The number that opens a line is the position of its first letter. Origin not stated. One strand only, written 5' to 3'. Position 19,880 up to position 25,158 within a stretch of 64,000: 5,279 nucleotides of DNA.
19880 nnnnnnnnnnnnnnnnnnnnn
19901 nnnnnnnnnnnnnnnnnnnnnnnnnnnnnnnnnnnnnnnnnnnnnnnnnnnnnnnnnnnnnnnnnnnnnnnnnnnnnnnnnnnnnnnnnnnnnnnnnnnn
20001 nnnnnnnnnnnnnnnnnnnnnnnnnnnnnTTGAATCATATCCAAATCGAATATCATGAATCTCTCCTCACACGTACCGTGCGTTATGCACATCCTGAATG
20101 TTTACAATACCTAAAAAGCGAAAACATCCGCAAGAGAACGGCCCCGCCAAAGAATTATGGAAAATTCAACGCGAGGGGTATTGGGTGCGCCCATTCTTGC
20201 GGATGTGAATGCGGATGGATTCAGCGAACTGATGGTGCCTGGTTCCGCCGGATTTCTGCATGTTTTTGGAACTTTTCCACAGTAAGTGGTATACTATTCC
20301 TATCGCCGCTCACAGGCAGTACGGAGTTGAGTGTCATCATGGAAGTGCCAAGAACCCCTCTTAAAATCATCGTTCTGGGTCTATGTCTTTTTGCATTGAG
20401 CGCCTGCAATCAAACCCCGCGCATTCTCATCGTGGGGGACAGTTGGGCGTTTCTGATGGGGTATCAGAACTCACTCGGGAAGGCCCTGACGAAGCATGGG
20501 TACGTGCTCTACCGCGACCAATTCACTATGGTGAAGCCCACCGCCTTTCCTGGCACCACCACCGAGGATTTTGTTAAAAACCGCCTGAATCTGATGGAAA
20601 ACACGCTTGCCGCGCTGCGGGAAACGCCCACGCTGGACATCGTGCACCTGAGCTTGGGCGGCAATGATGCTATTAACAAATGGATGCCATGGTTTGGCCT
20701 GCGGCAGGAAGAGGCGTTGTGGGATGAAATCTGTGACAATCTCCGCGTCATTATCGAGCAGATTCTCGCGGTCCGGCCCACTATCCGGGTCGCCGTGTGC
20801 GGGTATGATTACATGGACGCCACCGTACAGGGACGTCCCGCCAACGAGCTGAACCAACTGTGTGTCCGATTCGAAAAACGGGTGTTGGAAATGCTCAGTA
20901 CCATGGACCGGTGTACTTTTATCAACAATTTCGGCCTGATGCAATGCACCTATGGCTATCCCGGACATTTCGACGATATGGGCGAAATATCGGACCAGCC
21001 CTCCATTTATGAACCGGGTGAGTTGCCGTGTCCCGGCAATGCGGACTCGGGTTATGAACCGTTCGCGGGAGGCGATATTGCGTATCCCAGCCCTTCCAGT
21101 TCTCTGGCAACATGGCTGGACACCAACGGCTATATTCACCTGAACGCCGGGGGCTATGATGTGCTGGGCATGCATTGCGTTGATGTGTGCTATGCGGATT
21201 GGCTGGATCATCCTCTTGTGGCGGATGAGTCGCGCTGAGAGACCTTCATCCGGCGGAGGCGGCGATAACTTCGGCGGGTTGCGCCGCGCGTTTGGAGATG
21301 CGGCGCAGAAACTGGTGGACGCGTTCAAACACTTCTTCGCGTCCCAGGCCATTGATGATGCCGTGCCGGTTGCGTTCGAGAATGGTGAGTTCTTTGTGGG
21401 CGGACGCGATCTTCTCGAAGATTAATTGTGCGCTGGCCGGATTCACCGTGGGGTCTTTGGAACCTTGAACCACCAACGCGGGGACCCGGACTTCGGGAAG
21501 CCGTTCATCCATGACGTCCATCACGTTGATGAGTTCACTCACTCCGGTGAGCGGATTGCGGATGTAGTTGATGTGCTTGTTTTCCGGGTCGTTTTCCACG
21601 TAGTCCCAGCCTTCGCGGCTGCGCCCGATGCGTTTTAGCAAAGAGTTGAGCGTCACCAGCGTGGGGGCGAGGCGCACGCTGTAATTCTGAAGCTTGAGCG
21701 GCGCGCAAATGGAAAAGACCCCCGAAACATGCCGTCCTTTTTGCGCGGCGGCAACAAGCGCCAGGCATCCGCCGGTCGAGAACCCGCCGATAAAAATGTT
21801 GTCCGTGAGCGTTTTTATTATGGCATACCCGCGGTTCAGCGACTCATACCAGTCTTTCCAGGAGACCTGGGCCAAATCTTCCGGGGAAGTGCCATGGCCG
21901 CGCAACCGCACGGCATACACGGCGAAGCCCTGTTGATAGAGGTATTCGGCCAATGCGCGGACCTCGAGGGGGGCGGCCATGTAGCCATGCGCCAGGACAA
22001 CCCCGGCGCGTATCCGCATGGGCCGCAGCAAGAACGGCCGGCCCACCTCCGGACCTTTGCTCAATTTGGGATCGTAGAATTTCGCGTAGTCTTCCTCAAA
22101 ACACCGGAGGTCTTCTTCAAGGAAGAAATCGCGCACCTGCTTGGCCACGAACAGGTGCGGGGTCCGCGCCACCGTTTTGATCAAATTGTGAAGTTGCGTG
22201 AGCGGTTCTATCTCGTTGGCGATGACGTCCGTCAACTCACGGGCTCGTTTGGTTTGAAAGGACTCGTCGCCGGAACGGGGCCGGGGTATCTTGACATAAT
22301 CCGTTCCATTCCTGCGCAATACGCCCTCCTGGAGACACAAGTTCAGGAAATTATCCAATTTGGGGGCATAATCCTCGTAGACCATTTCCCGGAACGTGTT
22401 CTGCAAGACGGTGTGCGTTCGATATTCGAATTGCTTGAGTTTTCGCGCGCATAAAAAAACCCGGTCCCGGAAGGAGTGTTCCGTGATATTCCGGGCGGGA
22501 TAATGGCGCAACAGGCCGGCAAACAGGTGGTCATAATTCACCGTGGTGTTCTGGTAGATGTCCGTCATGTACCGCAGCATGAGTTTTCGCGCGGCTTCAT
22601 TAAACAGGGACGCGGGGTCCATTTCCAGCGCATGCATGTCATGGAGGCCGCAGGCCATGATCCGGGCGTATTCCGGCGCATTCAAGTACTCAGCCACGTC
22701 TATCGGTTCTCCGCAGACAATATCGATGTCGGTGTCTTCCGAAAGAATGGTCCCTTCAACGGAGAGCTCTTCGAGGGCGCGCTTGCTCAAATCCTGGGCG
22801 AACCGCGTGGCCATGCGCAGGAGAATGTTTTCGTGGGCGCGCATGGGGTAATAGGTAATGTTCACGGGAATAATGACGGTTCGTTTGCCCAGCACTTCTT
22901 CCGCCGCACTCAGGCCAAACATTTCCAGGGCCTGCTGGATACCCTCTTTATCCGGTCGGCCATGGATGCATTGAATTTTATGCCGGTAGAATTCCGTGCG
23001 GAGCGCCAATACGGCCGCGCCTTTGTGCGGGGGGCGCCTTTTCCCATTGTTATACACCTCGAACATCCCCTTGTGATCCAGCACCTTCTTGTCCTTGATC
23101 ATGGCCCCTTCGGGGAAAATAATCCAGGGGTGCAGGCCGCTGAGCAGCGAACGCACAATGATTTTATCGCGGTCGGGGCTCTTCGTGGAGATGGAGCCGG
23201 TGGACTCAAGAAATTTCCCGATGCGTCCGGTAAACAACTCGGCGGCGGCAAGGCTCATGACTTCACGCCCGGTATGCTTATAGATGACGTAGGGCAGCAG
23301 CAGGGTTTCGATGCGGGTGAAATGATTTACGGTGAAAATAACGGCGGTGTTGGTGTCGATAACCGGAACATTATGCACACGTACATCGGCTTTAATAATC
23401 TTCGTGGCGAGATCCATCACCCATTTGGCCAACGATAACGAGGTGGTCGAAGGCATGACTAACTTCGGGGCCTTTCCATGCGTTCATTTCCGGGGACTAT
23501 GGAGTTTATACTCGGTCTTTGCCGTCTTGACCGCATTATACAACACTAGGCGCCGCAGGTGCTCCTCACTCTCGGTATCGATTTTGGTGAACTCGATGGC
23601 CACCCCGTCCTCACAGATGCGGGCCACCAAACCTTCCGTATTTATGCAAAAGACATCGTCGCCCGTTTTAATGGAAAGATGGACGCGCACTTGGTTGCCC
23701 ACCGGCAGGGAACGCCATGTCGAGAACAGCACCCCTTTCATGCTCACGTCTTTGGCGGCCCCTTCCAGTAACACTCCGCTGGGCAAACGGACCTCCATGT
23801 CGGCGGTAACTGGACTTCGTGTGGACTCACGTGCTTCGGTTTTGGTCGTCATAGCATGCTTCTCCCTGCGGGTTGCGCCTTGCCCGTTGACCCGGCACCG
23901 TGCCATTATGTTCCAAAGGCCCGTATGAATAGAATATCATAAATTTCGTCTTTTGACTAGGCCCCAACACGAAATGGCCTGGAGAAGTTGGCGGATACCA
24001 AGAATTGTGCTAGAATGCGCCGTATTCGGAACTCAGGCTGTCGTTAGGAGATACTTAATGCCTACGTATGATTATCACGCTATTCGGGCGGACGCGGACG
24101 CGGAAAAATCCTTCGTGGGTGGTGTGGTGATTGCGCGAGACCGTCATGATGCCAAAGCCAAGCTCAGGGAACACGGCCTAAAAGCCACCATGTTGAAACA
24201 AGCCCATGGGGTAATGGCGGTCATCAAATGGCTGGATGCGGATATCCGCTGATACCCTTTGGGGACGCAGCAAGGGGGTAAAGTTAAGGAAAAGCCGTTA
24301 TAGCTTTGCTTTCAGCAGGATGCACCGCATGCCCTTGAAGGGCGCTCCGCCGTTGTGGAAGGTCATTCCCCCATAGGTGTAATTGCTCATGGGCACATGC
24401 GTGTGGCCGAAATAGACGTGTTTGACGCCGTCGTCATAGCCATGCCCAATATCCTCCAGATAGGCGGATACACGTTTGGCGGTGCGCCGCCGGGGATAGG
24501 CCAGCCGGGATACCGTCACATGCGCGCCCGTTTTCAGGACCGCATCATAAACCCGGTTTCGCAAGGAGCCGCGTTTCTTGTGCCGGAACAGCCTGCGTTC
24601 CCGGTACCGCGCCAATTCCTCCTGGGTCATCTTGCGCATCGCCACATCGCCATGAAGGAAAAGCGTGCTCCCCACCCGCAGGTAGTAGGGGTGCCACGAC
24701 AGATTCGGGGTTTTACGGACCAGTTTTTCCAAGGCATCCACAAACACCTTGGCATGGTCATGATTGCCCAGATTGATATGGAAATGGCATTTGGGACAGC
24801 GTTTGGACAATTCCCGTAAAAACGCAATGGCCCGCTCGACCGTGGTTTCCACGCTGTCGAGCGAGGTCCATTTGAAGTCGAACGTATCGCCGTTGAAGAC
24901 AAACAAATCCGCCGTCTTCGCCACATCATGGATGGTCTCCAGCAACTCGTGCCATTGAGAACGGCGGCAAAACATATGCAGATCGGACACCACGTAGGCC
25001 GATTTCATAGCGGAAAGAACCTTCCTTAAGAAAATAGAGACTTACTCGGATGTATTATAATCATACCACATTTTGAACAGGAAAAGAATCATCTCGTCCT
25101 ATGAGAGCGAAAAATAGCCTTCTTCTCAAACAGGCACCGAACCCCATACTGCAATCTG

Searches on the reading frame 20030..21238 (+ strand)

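Call 33: search_protein_families(library=pfam, proteins=[window:20030-21238:+], max_evalue=0.0001)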
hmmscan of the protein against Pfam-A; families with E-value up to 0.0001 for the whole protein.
window:20030-21238:+ (402 aa): 1 family
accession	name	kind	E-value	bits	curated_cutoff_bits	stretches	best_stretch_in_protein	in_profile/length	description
PF13472.12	Lipase_GDSL_2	-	4.9e-08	34.1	32.9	1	136-307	3-156/178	GDSL-like Lipase/Acylhydrolase family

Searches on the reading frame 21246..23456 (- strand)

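Call 8: search_protein_families(library=pfam, proteins=[window:21246-23456:-], max_evalue=0.01)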
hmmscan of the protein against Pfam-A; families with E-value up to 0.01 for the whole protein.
window:21246-23456:- (736 aa): 10 families
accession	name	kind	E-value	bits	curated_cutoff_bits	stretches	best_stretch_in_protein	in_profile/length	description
PF12146.15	Hydrolase_4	-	5.6e-27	95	27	1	482-702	3-236/239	Serine aminopeptidase, S33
PF00561.26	Abhydrolase_1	-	2.7e-13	50.6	25.8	1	486-585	3-102/245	alpha/beta hydrolase fold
PF12697.13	Abhydrolase_6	-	1.5e-11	45.8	26.3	1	486-698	1-204/217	Alpha/beta hydrolase family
PF01553.26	Acyltransferase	-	2.1e-07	31.2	23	1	25-154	2-122/132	Acyltransferase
PF00326.27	Peptidase_S9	-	9.3e-06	25.7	22.6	0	652-721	142-210/213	Prolyl oligopeptidase family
PF10142.15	PhoPQ_related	-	1.6e-05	24.3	20.3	1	639-728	244-328/367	PhoPQ-activated pathogenicity-related protein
PF19277.4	GPAT_C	-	0.00019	21.3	25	1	244-358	33-140/344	Glycerol-3-phosphate acyltransferase C-terminal region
PF02230.22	Abhydrolase_2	-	0.00099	19.4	23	1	551-588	104-141/217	Phospholipase/Carboxylesterase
PF20434.5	BD-FAE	-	0.0012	18.8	26.8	1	549-682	86-214/215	BD-FAE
PF20408.4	Abhydrolase_11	-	0.0069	16.6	27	0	548-587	72-109/193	Alpha/beta hydrolase domain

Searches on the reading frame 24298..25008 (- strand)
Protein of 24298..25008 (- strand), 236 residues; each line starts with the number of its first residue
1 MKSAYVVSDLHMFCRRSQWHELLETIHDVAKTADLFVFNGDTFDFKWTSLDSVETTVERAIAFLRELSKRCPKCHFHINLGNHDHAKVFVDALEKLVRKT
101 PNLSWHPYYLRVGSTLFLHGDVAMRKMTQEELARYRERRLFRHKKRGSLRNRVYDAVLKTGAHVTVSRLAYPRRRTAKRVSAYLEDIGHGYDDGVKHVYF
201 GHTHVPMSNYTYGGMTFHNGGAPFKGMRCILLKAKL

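Call 8: search_protein_families(library=pfam, proteins=[window:24298-25008:-], max_evalue=0.01)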
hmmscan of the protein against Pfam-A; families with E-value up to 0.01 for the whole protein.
window:24298-25008:- (236 aa): 2 families
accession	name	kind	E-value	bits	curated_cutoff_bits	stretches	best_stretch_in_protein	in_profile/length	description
PF00149.33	Metallophos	-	7.8e-15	56.3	21.5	1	5-206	4-191/191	Calcineurin-like phosphoesterase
PF12850.12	Metallophos_2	-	0.0017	18.8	27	0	5-223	4-135/154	Calcineurin-like phosphoesterase superfamily domain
